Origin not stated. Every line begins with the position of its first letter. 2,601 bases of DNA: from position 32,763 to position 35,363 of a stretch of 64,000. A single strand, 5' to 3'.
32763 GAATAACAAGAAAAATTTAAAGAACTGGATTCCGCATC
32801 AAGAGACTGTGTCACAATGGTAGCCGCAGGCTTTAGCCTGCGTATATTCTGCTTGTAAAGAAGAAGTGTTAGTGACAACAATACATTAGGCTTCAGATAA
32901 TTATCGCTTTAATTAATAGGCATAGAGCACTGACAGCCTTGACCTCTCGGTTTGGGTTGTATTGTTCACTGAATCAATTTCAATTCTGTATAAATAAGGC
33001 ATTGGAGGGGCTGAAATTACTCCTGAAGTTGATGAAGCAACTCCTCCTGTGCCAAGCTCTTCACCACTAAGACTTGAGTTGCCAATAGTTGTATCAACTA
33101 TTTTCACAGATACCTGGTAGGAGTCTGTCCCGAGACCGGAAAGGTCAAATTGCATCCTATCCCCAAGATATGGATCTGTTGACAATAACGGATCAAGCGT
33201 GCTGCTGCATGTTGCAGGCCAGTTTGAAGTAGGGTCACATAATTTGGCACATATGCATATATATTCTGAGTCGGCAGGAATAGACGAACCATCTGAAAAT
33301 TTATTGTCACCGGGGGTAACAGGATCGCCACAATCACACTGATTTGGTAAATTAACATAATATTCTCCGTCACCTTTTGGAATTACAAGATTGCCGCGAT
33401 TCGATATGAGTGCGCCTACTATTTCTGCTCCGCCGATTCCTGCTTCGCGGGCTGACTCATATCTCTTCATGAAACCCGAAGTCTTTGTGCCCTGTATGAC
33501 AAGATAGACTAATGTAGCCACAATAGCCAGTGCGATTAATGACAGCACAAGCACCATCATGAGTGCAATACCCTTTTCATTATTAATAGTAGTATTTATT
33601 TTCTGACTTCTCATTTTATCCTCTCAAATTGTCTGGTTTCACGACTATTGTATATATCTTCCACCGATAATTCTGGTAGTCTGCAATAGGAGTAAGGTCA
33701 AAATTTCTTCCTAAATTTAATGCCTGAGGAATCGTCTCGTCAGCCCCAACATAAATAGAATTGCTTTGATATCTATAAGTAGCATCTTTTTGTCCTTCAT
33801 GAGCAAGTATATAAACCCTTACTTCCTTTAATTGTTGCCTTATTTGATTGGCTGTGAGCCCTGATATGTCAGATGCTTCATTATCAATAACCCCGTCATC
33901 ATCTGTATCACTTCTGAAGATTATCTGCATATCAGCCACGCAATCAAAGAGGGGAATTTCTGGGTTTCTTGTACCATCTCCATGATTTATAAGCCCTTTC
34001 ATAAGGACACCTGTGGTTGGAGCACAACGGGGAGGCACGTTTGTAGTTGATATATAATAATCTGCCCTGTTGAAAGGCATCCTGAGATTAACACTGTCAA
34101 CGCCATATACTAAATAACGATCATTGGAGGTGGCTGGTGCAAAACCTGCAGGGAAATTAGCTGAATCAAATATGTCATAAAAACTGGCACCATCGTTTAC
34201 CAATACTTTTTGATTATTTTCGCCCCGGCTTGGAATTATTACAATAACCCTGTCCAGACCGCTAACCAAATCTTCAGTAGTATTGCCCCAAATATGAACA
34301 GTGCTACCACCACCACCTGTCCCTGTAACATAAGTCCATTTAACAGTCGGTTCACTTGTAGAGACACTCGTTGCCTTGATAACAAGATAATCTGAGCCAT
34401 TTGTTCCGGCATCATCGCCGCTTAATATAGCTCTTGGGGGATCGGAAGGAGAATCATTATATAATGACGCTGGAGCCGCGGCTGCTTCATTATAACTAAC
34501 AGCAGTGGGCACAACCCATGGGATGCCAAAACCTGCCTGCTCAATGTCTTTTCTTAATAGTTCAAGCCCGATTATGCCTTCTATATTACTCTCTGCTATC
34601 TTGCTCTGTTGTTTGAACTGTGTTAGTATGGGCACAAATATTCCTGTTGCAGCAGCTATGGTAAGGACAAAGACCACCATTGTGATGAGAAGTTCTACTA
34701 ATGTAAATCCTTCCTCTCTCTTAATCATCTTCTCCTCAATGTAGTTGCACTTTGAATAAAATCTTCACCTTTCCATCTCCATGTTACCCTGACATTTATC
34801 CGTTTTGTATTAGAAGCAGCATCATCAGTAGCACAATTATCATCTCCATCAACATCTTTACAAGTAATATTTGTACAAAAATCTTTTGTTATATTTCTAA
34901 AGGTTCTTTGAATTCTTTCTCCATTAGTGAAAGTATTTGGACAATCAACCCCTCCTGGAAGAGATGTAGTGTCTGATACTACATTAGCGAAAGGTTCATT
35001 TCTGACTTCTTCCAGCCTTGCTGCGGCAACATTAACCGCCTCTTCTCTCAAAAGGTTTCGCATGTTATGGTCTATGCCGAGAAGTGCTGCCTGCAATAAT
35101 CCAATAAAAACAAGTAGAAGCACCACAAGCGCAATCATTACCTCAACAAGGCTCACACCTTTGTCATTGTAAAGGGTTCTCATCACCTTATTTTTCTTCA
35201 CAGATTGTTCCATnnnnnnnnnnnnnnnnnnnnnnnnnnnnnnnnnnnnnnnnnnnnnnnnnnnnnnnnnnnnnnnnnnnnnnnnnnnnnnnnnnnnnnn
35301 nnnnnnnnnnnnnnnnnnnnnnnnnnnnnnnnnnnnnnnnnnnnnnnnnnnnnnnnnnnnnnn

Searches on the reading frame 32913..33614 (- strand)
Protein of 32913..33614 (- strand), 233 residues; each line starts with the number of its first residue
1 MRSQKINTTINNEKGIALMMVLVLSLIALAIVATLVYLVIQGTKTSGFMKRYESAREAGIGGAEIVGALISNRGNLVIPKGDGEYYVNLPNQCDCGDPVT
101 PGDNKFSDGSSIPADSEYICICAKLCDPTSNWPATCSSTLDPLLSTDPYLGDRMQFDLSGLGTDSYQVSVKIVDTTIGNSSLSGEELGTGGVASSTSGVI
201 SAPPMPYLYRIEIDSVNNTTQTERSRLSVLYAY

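Call 5: search_protein_families(library=pfam, proteins=[window:32913-33614:-], max_evalue=0.01)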
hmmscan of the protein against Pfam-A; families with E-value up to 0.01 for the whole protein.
window:32913-33614:- (233 aa): 0 families

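Call 21: find_encoding_contigs(protein=window:32913-33614:-, flank=10000, max_places=10)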
Protein window:32913-33614:- (233 aa): no gene with exactly this product is on record in the collection.

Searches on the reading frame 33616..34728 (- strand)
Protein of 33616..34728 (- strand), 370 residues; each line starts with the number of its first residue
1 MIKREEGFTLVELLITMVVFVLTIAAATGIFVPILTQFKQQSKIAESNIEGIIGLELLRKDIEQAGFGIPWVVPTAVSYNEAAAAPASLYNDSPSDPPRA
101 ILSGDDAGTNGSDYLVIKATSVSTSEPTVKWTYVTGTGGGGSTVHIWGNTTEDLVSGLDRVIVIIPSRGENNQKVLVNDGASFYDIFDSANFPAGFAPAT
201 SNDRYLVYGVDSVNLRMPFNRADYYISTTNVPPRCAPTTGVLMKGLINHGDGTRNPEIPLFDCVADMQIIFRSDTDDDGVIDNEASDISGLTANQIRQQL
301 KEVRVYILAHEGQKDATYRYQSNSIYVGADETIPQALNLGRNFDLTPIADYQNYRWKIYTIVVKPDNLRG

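Call 5: search_protein_families(library=pfam, proteins=[window:33616-34728:-], max_evalue=0.01)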
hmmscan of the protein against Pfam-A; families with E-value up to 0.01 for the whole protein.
window:33616-34728:- (370 aa): 2 families
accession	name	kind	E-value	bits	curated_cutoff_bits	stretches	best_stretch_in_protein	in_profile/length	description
PF07963.17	N_methyl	-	7.7e-06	25.7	21.2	1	3-27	2-26/27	Prokaryotic N-terminal methylation motif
PF16074.10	PilW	-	0.0002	21.8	26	1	224-363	2-120/124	Type IV Pilus-assembly protein W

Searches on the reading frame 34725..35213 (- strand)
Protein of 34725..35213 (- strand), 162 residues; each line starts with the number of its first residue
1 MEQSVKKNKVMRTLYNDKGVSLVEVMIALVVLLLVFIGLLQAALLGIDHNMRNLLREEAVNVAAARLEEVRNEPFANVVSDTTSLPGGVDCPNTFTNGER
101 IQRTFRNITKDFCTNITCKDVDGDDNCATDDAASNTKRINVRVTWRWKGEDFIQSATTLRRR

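Call 5: search_protein_families(library=pfam, proteins=[window:34725-35213:-], max_evalue=0.01)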
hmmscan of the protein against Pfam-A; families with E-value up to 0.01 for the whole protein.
window:34725-35213:- (162 aa): 3 families
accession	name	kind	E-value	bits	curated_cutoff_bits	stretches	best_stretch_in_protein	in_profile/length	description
PF07963.17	N_methyl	-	1.1e-05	25.2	21.2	1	16-40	3-27/27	Prokaryotic N-terminal methylation motif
PF04159.19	NB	-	0.0034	17.7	27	1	18-98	18-91/100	NB glycoprotein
PF07811.17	TadE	-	0.0091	16.5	22.9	0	19-46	1-28/43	TadE-like protein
